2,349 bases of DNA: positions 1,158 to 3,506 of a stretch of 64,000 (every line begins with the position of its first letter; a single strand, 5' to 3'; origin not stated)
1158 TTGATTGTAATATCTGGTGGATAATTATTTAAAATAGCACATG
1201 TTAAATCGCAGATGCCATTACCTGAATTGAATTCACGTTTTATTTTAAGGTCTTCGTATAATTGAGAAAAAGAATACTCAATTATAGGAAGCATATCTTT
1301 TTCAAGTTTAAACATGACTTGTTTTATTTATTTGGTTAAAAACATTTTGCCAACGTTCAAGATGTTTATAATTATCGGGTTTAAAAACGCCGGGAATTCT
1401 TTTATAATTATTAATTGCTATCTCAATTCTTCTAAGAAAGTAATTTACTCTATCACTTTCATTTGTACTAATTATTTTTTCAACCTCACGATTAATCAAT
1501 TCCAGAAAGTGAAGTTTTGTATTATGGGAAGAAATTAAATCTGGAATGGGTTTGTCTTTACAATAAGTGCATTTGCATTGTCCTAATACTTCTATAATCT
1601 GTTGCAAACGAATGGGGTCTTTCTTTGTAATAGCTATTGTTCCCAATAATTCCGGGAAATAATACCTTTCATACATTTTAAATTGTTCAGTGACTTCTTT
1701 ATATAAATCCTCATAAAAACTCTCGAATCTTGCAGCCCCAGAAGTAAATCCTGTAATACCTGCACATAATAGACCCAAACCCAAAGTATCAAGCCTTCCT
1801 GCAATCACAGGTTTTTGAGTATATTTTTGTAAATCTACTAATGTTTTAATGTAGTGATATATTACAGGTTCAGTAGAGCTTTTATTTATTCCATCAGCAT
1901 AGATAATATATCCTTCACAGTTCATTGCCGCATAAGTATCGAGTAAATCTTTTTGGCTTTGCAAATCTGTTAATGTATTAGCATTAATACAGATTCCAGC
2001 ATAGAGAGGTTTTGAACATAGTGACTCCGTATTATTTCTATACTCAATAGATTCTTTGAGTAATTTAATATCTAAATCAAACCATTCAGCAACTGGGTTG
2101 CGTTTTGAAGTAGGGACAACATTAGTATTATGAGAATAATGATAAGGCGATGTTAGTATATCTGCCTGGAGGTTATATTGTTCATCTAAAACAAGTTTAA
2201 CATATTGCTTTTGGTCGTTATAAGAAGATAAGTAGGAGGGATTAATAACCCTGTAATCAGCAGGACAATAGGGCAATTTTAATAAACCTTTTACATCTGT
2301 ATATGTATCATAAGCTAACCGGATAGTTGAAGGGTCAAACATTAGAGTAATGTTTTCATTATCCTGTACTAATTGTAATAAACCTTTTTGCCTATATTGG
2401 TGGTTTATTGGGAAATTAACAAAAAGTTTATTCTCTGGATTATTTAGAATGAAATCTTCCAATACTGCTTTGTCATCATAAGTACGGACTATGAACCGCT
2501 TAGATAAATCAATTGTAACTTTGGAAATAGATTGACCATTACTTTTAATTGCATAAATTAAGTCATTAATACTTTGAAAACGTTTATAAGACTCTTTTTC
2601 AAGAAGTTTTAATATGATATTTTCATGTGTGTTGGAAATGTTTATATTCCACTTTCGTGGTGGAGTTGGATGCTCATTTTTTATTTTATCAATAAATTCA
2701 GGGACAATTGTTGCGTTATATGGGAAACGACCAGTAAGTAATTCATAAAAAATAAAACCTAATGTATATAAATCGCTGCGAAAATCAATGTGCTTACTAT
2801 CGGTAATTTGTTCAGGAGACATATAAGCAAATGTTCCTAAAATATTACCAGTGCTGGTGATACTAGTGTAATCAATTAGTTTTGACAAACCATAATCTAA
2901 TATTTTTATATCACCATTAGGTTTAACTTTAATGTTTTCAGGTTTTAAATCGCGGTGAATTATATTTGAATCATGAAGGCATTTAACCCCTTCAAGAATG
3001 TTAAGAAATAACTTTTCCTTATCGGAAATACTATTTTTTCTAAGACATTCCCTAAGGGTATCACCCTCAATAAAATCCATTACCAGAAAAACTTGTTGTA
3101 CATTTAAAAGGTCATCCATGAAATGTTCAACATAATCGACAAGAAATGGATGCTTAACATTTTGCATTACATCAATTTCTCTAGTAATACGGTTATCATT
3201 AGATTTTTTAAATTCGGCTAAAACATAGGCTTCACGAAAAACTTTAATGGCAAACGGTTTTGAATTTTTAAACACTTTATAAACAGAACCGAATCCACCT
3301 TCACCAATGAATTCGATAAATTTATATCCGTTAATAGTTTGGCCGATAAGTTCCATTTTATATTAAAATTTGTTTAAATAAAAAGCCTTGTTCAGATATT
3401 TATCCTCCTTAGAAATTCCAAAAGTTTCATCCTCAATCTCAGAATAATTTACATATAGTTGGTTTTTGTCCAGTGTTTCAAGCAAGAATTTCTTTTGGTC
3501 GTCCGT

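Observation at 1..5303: Type III R-M operon split by a Ser/Thr-kinase fusion gene and a wHTH/ExK gene (mod - kinase - X - res)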

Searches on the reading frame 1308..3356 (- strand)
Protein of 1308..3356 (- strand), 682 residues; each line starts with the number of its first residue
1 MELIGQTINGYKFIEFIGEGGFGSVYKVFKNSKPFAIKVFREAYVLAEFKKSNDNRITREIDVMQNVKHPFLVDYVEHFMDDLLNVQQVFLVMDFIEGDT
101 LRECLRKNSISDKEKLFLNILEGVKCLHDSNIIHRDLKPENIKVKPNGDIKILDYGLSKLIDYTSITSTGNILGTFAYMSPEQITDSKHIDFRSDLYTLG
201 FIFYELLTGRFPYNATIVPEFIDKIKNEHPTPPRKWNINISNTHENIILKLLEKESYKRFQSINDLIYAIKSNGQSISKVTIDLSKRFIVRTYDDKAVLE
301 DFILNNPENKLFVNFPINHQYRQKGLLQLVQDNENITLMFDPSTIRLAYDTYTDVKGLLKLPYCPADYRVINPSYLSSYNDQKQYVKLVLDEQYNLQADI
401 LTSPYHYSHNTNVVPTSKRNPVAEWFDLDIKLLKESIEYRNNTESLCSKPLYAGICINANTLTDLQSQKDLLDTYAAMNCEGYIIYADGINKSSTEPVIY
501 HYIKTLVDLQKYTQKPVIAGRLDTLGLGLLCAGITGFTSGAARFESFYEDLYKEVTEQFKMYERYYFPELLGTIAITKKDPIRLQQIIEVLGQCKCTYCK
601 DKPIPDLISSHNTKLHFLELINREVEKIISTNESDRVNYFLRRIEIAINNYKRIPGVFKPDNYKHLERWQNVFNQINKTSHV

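Call 4: search_protein_families(library=pfam, proteins=[window:1308-3356:-], max_evalue=0.01)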
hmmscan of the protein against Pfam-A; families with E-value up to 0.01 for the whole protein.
window:1308-3356:- (682 aa): 5 families
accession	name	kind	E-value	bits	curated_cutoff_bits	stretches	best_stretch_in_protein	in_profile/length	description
PF00069.31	Pkinase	-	1.1e-50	172.9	31.7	1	11-261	1-253/263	Protein kinase domain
PF07714.23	PK_Tyr_Ser-Thr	-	3e-30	105.8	23.1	1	12-235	2-227/258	Protein tyrosine and serine/threonine kinase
PF13095.12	FTA2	-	3e-05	24.2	30.2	1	10-71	23-86/214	Kinetochore Sim4 complex subunit FTA2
PF03109.22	ABC1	-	0.00024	20.8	22.9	1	88-165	142-221/244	ABC1 atypical kinase-like domain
PF12330.14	Haspin_kinase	-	0.00044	19.8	25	1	18-161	109-256/364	Haspin like kinase domain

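Call 5: search_protein_families(library=padloc, proteins=[window:1308-3356:-], max_evalue=0.01)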
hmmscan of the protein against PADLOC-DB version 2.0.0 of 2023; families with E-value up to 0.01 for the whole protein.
window:1308-3356:- (682 aa): 35 families (the best 25 are shown)
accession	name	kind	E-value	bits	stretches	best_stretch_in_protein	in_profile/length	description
PDLC04042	PD-T4-6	-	1.1e-62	210.4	1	7-278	7-277/292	-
PDLC04047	PD-T4-6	-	3.4e-60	201.9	1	8-272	9-271/327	-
PDLC04060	PD-T4-6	-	1.8e-59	199.9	1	6-272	4-268/486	-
PDLC04138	mad6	-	2.1e-56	190.1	1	6-260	48-301/659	mads_6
PDLC04053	PD-T4-6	-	5.8e-54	181.6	1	1-275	1-273/311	-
PDLC04061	PD-T4-6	-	1.2e-50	171.5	1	11-276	18-286/510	-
PDLC04048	PD-T4-6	-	4.9e-49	165.6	1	3-283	3-286/354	-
PDLC04054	PD-T4-6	-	1e-48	164.5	1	5-276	6-276/347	-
PDLC04057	PD-T4-6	-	1e-48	164.5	1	4-274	2-271/443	-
PDLC04043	PD-T4-6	-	2.3e-47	160.1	1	10-272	16-276/452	-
PDLC04052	PD-T4-6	-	4.5e-42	142.9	1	11-266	11-269/496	-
PDLC04039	PD-T4-6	-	3.6e-41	139.6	1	5-272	10-274/458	-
PDLC04041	PD-T4-6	-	6.7e-41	138.9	1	9-273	28-293/443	-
PDLC04040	PD-T4-6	-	7.7e-39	131.8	1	34-269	21-261/547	-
PDLC04055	PD-T4-6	-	1.7e-35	120.8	1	8-277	69-339/496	-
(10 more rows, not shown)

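Call 6: search_protein_families(library=ncbifam, proteins=[window:1308-3356:-], max_evalue=0.01)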
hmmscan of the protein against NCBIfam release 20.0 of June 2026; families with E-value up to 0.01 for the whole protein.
window:1308-3356:- (682 aa): 20 families
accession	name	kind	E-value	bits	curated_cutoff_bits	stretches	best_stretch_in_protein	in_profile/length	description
NF033483.0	PknB_PASTA_kin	equivalog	3.3e-58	198.1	450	1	10-272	8-267/563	Stk1 family PASTA domain-containing Ser/Thr kinase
NF052427.1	StpK7MSMEG_1200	equivalog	7.7e-36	123.7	900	1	10-287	8-281/601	serine/threonine protein kinase StpK7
NF047741.1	antiphage_MADS6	equivalog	1.9e-33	115.9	460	2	112-272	300-459/612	methylation-associated defense system protein kinase MAD6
TIGR03903.1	TOMM_kin_cyc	equivalog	7.8e-29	100.2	705.75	1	34-210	5-186/1267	TOMM system kinase/cyclase fusion protein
NF009651.0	PRK13184.1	equivalog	1.2e-27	96.3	839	1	9-276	2-293/932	serine/threonine-protein kinase PknD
NF038150.1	lanthi_synth_IV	equivalog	6.2e-17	61.2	650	1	54-219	236-402/851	class IV lanthionine synthetase LanL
NF053615.1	SerThrKinAfsKStmc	equivalog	7.5e-16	57.9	1300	1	14-215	18-215/809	protein serine/threonine kinase AfsK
NF033442.0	BREX_PglW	equivalog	5.3e-15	54.2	990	2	50-159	548-661/1391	BREX system serine/threonine kinase PglW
NF043056.1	T4SS_LegK1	equivalog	9.3e-15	54.2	550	1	16-206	78-283/516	Dot/Icm T4SS effector kinase LegK1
NF038151.1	lanthi_synth_III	equivalog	3.2e-12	45.7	575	1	23-236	234-455/833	class III lanthionine synthetase LanKC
NF058632.1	SerThrKinPrkT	equivalog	1.3e-11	44.2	280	1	9-156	21-163/322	serine/threonine protein kinase PrkT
NF011464.0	PRK14879.1-7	equivalog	4.5e-11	42.9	246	1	19-160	14-151/221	Kae1-associated kinase Bud32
NF011460.0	PRK14879.1-1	equivalog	1.8e-09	37.1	199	1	83-161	80-160/232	Kae1-associated kinase Bud32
TIGR03724.2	arch_bud32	equivalog_domain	5.8e-09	35.7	125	1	84-160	63-133/193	KEOPS complex kinase/ATPase Bud32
NF007174.0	PRK09605.1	equivalog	4e-07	28.9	447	1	55-161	381-476/535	bifunctional N(6)-L-threonylcarbamoyladenine synthase/serine/threonine protein kinase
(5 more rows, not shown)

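Call 23: find_related_loci(query=A1, collection=genome_contigs, flank=6000)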
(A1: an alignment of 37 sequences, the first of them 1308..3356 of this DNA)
Query A1 (682 aa) in genome_contigs; peptide patterns used: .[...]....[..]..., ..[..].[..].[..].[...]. (x = any residue, [..] = any of these).
449 stretches matched a pattern; 421 encode a relative of the query (tblastn E <= 1e-3); the best 80 are kept; 80 distinct loci.
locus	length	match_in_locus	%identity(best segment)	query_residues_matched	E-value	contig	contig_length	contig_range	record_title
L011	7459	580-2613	69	1-678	0e+0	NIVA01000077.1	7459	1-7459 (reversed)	MAG: Bacteroidetes bacterium 4572_114 ex4572_114_scaffold_7861, whole genome shotgun sequence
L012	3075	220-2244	68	1-677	0e+0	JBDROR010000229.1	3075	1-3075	MAG: bacterium isolate MEGAHIT-group-1.965 k141_13145159, whole genome shotgun sequence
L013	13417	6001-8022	64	1-676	0e+0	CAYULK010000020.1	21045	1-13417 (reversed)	MAG TPA_asm: uncultured Calditrichota bacterium isolate SRP128015_co2_49 genome assembly, contig: NODE_1226_length_21045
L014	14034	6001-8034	70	1-678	0e+0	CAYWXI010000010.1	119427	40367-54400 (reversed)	MAG TPA_asm: uncultured Bacteroidales bacterium isolate SRP167671_co1_176 genome assembly, contig: NODE_117_length_11942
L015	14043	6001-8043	56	1-676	0e+0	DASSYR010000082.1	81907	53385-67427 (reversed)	MAG TPA_asm: Chitinophagaceae bacterium isolate SMAG_U684 k141_993972, whole genome shotgun sequence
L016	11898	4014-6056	55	1-676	0e+0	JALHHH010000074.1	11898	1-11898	MAG: Bacteroidales bacterium isolate 4-aug_S1_065 scaffold_1792, whole genome shotgun sequence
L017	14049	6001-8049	55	1-677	0e+0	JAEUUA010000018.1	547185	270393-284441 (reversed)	MAG: Cyclobacteriaceae bacterium isolate new MAG-343 k141_4498637, whole genome shotgun sequence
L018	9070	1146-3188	55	1-676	0e+0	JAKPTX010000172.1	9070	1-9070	MAG: Bacteroidota bacterium isolate USPA_maxbin.052 k141_326941, whole genome shotgun sequence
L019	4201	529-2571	55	1-676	0e+0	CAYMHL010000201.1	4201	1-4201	MAG TPA_asm: uncultured Marinobacterium sp. isolate binchicken_co139_49 genome assembly, contig: NODE_53858_length_4201_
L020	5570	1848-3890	55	1-676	0e+0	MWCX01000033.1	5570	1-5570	MAG: Bacteroidetes bacterium ADurb.Bin174 BWY08_contig000033, whole genome shotgun sequence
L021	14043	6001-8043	55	1-676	0e+0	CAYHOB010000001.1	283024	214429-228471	MAG TPA_asm: uncultured Aquirufa sp. isolate ERP119705_co14_583 genome assembly, contig: NODE_10_length_283024_cov_10.89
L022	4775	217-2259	55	1-676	0e+0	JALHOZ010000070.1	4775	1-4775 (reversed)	MAG: Saprospiraceae bacterium isolate bin.200 c_000000055584, whole genome shotgun sequence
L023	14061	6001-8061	54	1-679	0e+0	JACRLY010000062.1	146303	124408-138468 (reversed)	MAG: Ignavibacteriae bacterium isolate NC_groundwater_1893_Pr3_B-0.1um_34_8 SR2-18-B1_coassembly_10452, whole genome sho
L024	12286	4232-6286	53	1-678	0e+0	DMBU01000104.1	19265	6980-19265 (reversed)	MAG TPA_asm: Bacteroidales bacterium isolate UBA12171 contig_1573, whole genome shotgun sequence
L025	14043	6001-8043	55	1-676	0e+0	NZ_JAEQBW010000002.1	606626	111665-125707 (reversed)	Marivirga aurantiaca strain S37H4 NODE_2_length_606724, whole genome shotgun sequence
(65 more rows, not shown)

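Call 34: predict_structure(alignment_id=A1)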
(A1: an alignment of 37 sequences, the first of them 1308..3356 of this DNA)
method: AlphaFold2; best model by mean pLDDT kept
length: 682 residues; sequences in the alignment: 37
mean_pLDDT: 84.4   pTM: 0.82
mean pLDDT of the five models: 84.4, 84.1, 83.7, 83.7, 81.6
residues with pLDDT >= 90: 308; 70-90: 285; 50-70: 55; < 50: 34
segments of 3 or more residues with pLDDT < 50: 164-173, 274-279, 545-555
pLDDT, mean of each block of 10 residues (from residue 1): 86 86 83 90 64 59 83 89 84 90 90 92 92 84 89 76 44 64 74 91 94 85 88 91 89 91 88 50 88 86 91 92 92 93 83 81 90 84 95 97 79 61 81 91 89 90 85 86 89 91 95 92 90 92 48 48 85 85 90 92 87 91 94 95 97 92 94 87 34
secondary structure, 60 per line:
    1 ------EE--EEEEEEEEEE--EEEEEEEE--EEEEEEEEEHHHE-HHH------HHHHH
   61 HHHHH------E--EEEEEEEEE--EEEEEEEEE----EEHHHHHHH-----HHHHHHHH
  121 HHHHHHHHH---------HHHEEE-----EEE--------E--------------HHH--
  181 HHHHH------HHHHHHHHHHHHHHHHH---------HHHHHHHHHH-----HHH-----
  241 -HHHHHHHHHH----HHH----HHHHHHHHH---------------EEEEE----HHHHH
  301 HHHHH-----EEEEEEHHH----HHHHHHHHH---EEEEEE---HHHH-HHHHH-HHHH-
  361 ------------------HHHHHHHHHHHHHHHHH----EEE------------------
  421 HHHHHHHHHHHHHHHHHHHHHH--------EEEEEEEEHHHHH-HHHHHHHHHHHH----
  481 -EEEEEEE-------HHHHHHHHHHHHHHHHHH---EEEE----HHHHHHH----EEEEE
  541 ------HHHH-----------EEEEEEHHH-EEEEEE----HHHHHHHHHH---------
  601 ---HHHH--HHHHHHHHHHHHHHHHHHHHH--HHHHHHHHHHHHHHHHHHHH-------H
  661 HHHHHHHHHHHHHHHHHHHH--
elements in order (helices of 4 or more, strands of 3 or more residues): E11-20 E23-30 E33-41 H56-65 E75-83 E86-94 H101-107 H113-129 E142-144 E150-152 H181-185 H192-208 H218-227 H242-251 H263-271 E287-291 H296-305 E311-316 H324-332 E336-341 H345-348 H350-354 H356-359 H379-395 E400-402 H421-442 E451-458 H459-463 H465-476 E482-488 H496-513 E517-520 H525-531 E536-540 H547-550 E562-567 E572-577 H582-591 H604-607 H610-630 H633-652 H660-680

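Call 37: fold_search(model_id=the predicted structure, library=pdb)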
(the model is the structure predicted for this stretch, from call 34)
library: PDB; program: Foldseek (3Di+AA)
matches with E <= 10: 2000; with E <= 0.001: 1992
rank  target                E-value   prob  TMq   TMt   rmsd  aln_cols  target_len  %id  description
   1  6i2p_A                2.5e-17  1.00  0.32  0.76   5.2       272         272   26  Crystal structure of the Mycobacterium tuberculosis PknB kinase domain (L33E mutant) in complex with its substrate Gar (released 2019-05-22)
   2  3orp                  5.4e-17  1.00  0.32  0.74   5.3       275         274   25  Mycobacterium tuberculosis PknB kinase domain L33D mutant (crystal form 5) (released 2010-12-15)
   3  3ork                  5.6e-17  1.00  0.32  0.75   6.9       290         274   24  Mycobacterium tuberculosis PknB kinase domain L33D mutant (crystal form 2) (released 2010-12-15)
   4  6i2p_B                5.9e-17  1.00  0.32  0.77   5.5       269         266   24  Crystal structure of the Mycobacterium tuberculosis PknB kinase domain (L33E mutant) in complex with its substrate Gar (released 2019-05-22)
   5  6b2p                  6.8e-17  1.00  0.32  0.81   3.5       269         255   24  Dual Inhibition of the Essential Protein Kinases A and B in Mycobacterium tuberculosis (released 2018-02-14)
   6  3f61                  9.1e-17  1.00  0.32  0.77   6.9       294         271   24  Crystal Structure of M. tuberculosis PknB Leu33Asp/Val222Asp double mutant in complex with ADP (released 2008-12-02)
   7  3ori_A                2.7e-16  1.00  0.32  0.78   4.4       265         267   25  Mycobacterium tuberculosis PknB kinase domain L33D mutant (crystal form 1) (released 2010-12-15)
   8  3oro                  3.6e-16  1.00  0.32  0.77   5.2       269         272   25  Mycobacterium tuberculosis PknB kinase domain L33D mutant (crystal form 4) (released 2010-12-15)
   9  3orl                  3.6e-16  1.00  0.31  0.74   5.1       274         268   24  Mycobacterium tuberculosis PknB kinase domain L33D mutant (crystal form 3) (released 2010-12-15)
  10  5u94                  4.4e-16  1.00  0.33  0.82   3.6       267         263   25  Crystal structure of the Mycobacterium tuberculosis PASTA kinase PknB in complex with the potential theraputic kinase in (released 2017-12-20)
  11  3ort                  4.4e-16  1.00  0.31  0.72   6.3       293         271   23  Mycobacterium tuberculosis PknB kinase domain L33D mutant (crystal form 6) (released 2010-12-15)
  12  1o6y                  4.8e-16  1.00  0.33  0.81   4.2       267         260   24  Catalytic domain of PknB kinase from Mycobacterium tuberculosis (released 2003-01-30)
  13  3mwu                  5.3e-16  1.00  0.33  0.49  18.0       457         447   19  Activated Calcium-Dependent Protein Kinase 1 from Cryptosporidium parvum (CpCDPK1) in complex with bumped kinase inhibit (released 2010-07-21)
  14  9ymt                  6.2e-16  1.00  0.34  0.82   3.1       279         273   27  Staphylococcus aureus serine/threonine kinase Stk1 with inhibitor GW779439X (released 2026-03-11)
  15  4x3f_A                6.8e-16  1.00  0.34  0.80   3.0       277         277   23  Crystal structure of the intracellular domain of the M. tuberculosis Ser/Thr kinase PknA (released 2015-01-21)
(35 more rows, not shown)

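Call 66: fold_search(model_id=the predicted structure, library=viral)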
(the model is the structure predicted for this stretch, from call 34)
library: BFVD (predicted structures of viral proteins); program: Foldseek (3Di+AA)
matches with E <= 10: 1007; with E <= 0.001: 336
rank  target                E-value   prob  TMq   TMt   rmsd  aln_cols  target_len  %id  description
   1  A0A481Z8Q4            5.6e-15  1.00  0.33  0.43  26.8       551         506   19  Putative serine/threonine protein kinase [Pithovirus LCPAC304]
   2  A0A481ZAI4            8.2e-15  1.00  0.32  0.75   5.7       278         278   26  Putative serine/threonine protein kinase [Pithovirus LCPAC302]
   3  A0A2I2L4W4            1.3e-14  1.00  0.35  0.45  17.2       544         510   17  Cyclin-dependent kinase [Orpheovirus IHUMI-LCC2]
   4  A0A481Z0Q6            2.6e-14  1.00  0.32  0.43  13.0       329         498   25  Serine/threonine protein kinase [Mimivirus LCMiAC01]
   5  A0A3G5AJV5            2.7e-14  1.00  0.31  0.50  17.4       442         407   21  Protein kinase domain-containing protein [Sylvanvirus sp.]
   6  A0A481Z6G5            8.2e-14  1.00  0.32  0.80   4.1       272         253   28  Putative serine/threonine protein kinase [Pithovirus LCPAC302]
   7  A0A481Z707            9.0e-14  1.00  0.32  0.70   7.4       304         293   26  Putative serine/threonine protein kinase [Pithovirus LCPAC302]
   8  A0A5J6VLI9            1.0e-13  1.00  0.32  0.71   6.2       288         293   28  Protein kinase domain protein [Megaviridae environmental sample]
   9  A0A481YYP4            1.5e-13  1.00  0.33  0.43  16.7       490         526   16  non-specific serine/threonine protein kinase [Marseillevirus LCMAC202]
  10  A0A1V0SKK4            2.0e-13  1.00  0.29  0.49   6.3       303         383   24  Eukaryotic translation initiation factor 2-alpha kinase 1 [Klosneuvirus KNV1]
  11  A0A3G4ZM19            2.7e-13  1.00  0.32  0.35   4.8       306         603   22  Serine/threonine protein kinase [Terrestrivirus sp.]
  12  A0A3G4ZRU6            3.1e-13  1.00  0.32  0.57   4.2       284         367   25  STE/STE20/FRAY protein kinase [Terrestrivirus sp.]
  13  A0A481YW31            3.1e-13  1.00  0.32  0.72   5.5       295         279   20  Putative serine/threonine protein kinase [Marseillevirus LCMAC201]
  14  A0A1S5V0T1            3.3e-13  1.00  0.31  0.76   4.2       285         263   23  (no name in the UniProt tables at hand)
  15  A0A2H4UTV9            4.0e-13  1.00  0.31  0.47   5.7       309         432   23  Serine/threonine protein kinase [Bodo saltans virus]
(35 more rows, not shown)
